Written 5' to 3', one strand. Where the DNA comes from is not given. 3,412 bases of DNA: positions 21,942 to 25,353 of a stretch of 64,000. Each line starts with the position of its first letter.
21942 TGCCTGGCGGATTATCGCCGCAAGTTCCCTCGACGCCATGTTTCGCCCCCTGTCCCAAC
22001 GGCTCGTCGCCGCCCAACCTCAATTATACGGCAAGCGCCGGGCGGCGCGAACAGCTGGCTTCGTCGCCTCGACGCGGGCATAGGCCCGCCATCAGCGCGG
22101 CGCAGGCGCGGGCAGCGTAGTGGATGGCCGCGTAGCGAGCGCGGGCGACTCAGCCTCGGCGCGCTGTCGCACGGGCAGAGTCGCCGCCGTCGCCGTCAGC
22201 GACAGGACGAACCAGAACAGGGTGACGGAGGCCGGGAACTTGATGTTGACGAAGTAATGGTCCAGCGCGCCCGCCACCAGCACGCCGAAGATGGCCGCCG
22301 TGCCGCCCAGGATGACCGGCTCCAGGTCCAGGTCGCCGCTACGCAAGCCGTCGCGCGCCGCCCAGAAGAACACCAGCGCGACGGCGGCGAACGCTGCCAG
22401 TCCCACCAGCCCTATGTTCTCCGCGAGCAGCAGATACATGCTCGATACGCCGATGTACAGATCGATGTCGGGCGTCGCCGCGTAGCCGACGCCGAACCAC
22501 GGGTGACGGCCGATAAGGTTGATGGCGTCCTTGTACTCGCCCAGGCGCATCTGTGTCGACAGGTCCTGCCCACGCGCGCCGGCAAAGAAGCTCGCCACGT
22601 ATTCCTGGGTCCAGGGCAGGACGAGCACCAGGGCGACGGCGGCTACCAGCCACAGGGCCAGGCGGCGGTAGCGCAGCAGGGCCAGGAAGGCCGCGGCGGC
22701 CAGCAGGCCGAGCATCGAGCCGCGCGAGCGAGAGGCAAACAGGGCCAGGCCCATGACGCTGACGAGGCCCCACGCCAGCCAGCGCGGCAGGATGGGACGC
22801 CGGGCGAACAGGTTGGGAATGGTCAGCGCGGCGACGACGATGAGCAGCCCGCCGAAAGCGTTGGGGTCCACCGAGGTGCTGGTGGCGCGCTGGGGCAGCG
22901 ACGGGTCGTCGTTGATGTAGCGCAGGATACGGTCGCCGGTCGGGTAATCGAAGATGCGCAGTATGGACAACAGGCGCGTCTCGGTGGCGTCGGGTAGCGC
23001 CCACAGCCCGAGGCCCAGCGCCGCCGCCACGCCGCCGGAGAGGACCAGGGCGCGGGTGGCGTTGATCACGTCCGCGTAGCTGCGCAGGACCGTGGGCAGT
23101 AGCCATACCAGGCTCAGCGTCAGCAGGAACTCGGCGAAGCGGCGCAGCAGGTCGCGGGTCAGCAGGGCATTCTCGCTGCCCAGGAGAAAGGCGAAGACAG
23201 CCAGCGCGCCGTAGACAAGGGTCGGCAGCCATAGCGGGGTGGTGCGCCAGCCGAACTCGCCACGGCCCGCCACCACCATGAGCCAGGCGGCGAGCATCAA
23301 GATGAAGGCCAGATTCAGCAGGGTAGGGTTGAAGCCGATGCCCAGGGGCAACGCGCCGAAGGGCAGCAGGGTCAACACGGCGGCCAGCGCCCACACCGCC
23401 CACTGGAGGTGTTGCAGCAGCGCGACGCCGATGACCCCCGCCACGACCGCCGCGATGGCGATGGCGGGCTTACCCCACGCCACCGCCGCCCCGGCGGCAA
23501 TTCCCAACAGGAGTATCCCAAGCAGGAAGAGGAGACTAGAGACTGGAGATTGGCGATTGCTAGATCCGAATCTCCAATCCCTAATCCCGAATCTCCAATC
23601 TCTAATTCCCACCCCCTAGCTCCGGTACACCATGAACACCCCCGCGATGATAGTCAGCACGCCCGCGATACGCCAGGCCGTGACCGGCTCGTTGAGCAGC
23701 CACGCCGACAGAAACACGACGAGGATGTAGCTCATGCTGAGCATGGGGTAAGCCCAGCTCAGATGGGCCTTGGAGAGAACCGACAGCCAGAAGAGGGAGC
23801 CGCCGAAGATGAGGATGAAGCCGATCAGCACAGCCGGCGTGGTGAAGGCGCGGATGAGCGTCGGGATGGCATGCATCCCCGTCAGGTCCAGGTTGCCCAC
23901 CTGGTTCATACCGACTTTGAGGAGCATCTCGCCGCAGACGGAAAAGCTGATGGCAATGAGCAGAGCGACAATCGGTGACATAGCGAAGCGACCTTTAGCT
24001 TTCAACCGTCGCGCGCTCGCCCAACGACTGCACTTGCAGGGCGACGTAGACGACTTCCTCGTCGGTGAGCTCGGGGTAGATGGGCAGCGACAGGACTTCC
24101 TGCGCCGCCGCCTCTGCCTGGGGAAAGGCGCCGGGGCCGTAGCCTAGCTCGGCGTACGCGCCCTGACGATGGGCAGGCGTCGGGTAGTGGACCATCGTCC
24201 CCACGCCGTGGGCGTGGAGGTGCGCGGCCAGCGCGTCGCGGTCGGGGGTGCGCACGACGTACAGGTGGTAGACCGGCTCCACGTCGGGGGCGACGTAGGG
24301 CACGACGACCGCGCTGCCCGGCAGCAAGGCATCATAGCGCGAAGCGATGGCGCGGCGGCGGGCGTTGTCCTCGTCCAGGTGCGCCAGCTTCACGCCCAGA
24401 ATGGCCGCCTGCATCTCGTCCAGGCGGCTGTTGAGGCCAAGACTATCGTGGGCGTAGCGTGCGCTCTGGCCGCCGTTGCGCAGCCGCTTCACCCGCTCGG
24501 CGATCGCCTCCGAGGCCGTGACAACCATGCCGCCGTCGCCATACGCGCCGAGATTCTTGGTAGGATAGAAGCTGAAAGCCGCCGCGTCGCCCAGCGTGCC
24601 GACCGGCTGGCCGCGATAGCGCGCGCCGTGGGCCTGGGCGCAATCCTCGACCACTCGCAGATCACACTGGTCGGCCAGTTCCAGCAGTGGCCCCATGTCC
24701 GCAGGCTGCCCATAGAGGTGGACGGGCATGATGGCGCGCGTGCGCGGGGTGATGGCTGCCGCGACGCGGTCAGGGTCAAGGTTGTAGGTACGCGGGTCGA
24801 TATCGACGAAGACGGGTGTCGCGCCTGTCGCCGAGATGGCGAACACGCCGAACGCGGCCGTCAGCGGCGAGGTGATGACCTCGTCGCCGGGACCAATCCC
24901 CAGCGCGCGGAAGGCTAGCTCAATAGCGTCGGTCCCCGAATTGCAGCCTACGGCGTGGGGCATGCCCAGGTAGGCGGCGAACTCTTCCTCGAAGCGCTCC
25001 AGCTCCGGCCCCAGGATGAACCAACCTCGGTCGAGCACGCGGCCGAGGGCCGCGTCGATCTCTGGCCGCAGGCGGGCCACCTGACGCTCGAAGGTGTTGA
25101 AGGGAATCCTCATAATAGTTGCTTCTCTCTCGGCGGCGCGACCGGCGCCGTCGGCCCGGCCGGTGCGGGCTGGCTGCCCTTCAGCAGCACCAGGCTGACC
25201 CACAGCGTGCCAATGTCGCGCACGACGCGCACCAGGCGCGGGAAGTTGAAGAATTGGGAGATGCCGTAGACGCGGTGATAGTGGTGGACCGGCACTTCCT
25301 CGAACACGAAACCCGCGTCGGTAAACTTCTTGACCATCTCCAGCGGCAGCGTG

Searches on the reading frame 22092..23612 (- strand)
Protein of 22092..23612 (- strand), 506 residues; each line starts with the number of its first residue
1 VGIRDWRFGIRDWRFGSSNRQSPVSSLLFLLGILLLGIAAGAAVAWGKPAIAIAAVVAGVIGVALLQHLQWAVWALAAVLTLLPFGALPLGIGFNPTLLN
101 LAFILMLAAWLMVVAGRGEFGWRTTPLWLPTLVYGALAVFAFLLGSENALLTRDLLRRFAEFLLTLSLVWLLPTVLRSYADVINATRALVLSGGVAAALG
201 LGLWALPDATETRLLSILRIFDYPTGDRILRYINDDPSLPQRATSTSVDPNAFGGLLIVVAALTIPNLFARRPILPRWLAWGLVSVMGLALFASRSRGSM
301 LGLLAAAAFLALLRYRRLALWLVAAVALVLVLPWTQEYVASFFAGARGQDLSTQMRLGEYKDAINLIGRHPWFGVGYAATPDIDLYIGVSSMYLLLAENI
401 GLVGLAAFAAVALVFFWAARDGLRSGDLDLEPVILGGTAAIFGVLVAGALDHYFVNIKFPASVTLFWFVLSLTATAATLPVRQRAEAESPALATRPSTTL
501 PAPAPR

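Call 7: search_protein_families(library=pfam, proteins=[window:22092-23612:-], max_evalue=0.001)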
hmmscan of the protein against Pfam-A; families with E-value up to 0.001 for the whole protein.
window:22092-23612:- (506 aa): 1 family
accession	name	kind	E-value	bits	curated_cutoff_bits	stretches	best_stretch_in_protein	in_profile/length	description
PF04932.20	Wzy_C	-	9.4e-17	61.6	31.7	1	284-408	3-148/149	O-Antigen ligase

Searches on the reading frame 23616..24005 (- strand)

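Call 7: search_protein_families(library=pfam, proteins=[window:23616-24005:-], max_evalue=0.001)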
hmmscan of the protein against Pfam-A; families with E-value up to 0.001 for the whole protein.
window:23616-24005:- (129 aa): 2 families
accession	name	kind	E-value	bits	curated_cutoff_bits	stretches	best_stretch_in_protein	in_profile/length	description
PF00892.27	EamA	-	6.6e-06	26.9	28.2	1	56-127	63-134/135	EamA-like transporter family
PF10639.15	TMEM234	-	0.00016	22.2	30.1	1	32-126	18-112/113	Putative transmembrane family 234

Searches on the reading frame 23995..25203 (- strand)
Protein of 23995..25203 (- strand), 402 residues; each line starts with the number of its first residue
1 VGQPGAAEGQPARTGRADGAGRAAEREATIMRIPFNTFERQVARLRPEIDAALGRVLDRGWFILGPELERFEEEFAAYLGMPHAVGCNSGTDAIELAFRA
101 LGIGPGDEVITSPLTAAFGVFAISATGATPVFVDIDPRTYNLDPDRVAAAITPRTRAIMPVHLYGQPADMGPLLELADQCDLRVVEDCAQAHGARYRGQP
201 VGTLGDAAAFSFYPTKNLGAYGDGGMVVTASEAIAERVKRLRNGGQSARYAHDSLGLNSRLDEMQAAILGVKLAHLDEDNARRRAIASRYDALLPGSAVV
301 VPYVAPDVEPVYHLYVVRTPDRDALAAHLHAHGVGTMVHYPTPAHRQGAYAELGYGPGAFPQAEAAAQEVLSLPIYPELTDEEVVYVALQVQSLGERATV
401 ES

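Call 7: search_protein_families(library=pfam, proteins=[window:23995-25203:-], max_evalue=0.001)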
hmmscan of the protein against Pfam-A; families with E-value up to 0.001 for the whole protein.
window:23995-25203:- (402 aa): 3 families
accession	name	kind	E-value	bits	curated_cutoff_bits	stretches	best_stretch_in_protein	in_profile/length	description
PF01041.23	DegT_DnrJ_EryC1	-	3e-124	415.3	19.8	1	46-391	4-359/360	DegT/DnrJ/EryC1/StrS aminotransferase family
PF01212.27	Beta_elim_lyase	-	0.00027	20.8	27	1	67-248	33-230/288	Beta-eliminating lyase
PF00155.27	Aminotran_1_2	-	0.00064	19.5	19.7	0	68-158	44-150/361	Aminotransferase class I and II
